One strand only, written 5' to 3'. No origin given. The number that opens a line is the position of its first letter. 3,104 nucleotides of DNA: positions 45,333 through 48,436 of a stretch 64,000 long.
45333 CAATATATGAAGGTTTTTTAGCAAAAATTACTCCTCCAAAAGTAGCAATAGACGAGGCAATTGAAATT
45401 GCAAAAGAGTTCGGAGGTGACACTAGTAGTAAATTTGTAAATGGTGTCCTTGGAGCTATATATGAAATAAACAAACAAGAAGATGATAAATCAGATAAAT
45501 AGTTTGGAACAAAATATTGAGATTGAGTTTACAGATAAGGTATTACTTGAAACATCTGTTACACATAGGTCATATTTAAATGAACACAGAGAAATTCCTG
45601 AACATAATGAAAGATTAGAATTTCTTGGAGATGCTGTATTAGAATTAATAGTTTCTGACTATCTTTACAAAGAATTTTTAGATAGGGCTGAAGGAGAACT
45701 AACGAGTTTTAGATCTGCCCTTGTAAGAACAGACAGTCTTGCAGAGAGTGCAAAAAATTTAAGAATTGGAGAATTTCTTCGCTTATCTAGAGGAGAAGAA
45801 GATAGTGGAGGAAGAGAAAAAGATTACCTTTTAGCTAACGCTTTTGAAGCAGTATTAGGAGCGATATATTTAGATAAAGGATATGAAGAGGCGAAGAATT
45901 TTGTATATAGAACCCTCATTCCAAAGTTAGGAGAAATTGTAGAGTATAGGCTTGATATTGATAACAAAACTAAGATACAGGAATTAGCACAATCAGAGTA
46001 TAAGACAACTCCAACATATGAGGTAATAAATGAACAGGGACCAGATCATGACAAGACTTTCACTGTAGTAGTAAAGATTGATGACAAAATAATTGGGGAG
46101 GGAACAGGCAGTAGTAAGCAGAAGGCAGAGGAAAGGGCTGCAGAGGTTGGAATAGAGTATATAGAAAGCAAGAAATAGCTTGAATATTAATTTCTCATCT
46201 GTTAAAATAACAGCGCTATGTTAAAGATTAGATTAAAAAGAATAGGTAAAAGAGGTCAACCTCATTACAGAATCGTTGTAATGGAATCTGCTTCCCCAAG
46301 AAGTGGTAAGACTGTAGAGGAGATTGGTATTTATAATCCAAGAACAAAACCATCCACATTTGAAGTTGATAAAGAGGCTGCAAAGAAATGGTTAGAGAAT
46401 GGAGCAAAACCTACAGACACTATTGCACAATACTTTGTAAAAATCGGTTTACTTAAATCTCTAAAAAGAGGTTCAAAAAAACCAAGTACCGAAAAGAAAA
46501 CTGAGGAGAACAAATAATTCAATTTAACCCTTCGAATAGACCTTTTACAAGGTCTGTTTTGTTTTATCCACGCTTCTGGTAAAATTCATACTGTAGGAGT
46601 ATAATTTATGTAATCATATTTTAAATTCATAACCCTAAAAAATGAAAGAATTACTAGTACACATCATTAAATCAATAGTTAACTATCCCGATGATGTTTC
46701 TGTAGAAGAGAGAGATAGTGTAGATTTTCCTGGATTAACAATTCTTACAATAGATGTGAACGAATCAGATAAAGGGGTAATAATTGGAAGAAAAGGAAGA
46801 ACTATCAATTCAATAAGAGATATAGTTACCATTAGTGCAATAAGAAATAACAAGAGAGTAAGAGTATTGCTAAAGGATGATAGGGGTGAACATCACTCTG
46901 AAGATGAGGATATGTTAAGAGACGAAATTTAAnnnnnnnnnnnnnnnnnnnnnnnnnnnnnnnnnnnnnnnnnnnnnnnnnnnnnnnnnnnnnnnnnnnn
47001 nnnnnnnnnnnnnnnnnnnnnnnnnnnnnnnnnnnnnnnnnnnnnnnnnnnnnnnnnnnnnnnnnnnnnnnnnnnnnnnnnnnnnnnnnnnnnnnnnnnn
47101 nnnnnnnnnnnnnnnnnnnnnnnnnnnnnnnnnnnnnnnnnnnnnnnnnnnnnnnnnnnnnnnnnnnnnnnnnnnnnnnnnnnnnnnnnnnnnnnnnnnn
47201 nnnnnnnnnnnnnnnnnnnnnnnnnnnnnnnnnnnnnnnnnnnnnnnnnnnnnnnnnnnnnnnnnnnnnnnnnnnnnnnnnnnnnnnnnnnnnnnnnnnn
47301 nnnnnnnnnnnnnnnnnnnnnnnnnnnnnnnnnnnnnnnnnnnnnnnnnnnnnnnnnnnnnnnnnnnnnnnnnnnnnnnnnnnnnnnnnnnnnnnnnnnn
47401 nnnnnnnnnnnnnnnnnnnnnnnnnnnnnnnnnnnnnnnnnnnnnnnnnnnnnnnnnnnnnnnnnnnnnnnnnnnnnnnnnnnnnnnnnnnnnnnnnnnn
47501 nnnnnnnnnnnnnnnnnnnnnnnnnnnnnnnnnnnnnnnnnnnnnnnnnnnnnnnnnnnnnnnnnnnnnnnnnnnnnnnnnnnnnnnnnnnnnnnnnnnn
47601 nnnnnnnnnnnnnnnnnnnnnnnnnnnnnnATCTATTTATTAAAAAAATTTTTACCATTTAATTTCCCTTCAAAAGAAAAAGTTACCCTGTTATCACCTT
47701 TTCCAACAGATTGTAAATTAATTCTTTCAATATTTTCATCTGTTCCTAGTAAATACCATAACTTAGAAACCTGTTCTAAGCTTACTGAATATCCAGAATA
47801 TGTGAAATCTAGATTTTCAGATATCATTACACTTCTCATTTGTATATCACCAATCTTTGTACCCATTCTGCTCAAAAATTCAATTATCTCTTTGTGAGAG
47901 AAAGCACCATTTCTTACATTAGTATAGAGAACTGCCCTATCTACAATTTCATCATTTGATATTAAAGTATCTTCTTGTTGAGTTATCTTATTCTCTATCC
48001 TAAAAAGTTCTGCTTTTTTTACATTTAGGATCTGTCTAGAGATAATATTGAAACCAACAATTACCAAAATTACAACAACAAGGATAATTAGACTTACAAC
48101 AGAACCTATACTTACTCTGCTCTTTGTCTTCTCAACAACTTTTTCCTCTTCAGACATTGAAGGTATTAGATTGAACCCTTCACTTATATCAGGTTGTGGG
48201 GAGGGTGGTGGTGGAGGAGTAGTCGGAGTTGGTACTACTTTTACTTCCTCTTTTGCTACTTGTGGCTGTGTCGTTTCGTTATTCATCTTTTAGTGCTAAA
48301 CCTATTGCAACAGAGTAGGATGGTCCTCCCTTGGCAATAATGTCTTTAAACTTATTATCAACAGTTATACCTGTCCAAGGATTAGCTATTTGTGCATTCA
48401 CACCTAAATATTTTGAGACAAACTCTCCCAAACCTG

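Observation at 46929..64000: Pilus locus of about 17 kb embedding two giant Cys-rich secreted paralogs, each preceded by a membrane-anchored hypothetical gene, and a CheY-like receiver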

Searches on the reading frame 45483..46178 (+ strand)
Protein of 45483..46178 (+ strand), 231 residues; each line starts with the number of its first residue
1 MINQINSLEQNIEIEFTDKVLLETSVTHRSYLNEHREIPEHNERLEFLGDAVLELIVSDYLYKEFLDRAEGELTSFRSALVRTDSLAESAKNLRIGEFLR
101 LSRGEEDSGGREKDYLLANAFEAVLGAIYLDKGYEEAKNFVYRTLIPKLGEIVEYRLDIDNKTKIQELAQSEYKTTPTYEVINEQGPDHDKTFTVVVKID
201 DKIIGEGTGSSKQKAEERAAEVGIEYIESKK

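Call 5: search_protein_families(library=pfam, max_evalue=0.01, proteins=[window:45483-46178:+])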
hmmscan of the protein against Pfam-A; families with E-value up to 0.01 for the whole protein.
window:45483-46178:+ (231 aa): 6 families
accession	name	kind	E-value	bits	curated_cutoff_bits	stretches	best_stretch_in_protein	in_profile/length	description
PF14622.11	Ribonucleas_3_3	-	7.6e-41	139.7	35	1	18-148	1-127/128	Ribonuclease-III-like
PF00636.31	Ribonuclease_3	-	4.6e-27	95.2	27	1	43-133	1-102/102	Ribonuclease III domain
PF00035.32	dsrm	-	5.2e-19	69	23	1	162-226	2-65/66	Double-stranded RNA binding motif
PF22935.1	RM44_endonuclase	-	4.7e-05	23.9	27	1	15-128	16-139/139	Large ribosomal subunit protein mL44, endonuclease domain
PF24995.1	DSRM_2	-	0.0021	18.9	27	1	185-226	37-76/79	dsRNA binding domain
PF14709.13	DND1_DSRM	-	0.0024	18.6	25.7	0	170-224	12-76/80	double strand RNA binding domain from DEAD END PROTEIN 1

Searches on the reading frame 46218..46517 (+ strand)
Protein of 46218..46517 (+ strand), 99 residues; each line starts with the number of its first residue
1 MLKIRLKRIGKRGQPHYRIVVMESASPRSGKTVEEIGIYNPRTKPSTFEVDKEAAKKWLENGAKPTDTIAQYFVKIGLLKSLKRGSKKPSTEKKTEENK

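Call 5: search_protein_families(library=pfam, max_evalue=0.01, proteins=[window:46218-46517:+])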
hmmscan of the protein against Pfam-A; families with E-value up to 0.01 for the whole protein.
window:46218-46517:+ (99 aa): 1 family
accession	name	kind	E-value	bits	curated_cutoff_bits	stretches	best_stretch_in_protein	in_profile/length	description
PF00886.24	Ribosomal_S16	-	4.4e-22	78.2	27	1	8-66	1-62/62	Ribosomal protein S16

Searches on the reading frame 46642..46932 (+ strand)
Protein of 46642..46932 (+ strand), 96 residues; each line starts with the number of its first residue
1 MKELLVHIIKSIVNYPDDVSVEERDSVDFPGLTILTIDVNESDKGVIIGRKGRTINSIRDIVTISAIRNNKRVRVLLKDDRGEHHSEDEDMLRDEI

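Call 5: search_protein_families(library=pfam, max_evalue=0.01, proteins=[window:46642-46932:+])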
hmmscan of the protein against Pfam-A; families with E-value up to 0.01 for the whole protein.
window:46642-46932:+ (96 aa): 3 families
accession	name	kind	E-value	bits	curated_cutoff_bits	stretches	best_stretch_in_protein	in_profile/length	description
PF13083.13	KH_KhpA-B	-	3.7e-17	62.5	32.1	1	2-75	1-71/73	KhpA/KhpB, KH domain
PF00013.35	KH_1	-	3e-05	24.1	21.5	1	35-60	2-27/66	KH domain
PF07650.23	KH_2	-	5.2e-05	23.4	22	1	36-62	28-54/78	KH domain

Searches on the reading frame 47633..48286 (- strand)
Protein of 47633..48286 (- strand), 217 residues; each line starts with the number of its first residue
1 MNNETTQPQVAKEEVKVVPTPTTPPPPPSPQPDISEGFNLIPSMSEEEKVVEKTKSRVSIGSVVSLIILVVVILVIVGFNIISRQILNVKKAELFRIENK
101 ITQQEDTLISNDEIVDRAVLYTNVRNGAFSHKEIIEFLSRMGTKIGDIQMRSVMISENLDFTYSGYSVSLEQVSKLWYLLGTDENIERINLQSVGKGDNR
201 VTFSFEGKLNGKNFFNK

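Call 5: search_protein_families(library=pfam, max_evalue=0.01, proteins=[window:47633-48286:-])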
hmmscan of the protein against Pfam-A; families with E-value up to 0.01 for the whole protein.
window:47633-48286:- (217 aa): 2 families
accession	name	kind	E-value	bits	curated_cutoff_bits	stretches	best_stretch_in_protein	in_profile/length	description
PF22812.1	CR_prot_dom_plant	-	0.00042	21.1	34.1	1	19-78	2-58/71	Plant cysteine-rich protein domain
PF16101.10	PRIMA1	-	0.00068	19.9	38.6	1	19-92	61-133/158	Proline-rich membrane anchor 1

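Call 10: search_protein_families(library=ncbifam, max_evalue=0.1, proteins=[window:47633-48286:-])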
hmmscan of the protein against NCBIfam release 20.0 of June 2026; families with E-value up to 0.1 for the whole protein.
window:47633-48286:- (217 aa): 0 families

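Call 80: search_solved_structures(query=A8, max_evalue=5)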
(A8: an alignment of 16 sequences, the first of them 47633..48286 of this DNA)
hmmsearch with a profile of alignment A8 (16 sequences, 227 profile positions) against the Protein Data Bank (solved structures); distinct sequences matched with E-value up to 5: 3.
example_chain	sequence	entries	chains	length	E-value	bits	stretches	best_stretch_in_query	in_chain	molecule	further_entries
6g72_a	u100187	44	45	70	0.74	12.3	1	170-210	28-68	NADH dehydrogenase [ubiquinone] 1 alpha subcomplex subunit 1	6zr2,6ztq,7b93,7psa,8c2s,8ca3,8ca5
7ak5_a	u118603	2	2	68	1.1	11.8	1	170-209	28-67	NADH dehydrogenase [ubiquinone] 1 alpha subcomplex subunit 1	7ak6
6g2j_a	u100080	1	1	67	1.7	11.2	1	170-207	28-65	NADH dehydrogenase [ubiquinone] 1 alpha subcomplex subunit 1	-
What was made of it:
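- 47633..48286 (-): PilN candidate: bitopic, Pro-rich cytoplasmic N-terminus with an invariant G-x-N-L-x-P motif. No family hit (calls 5, 80).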
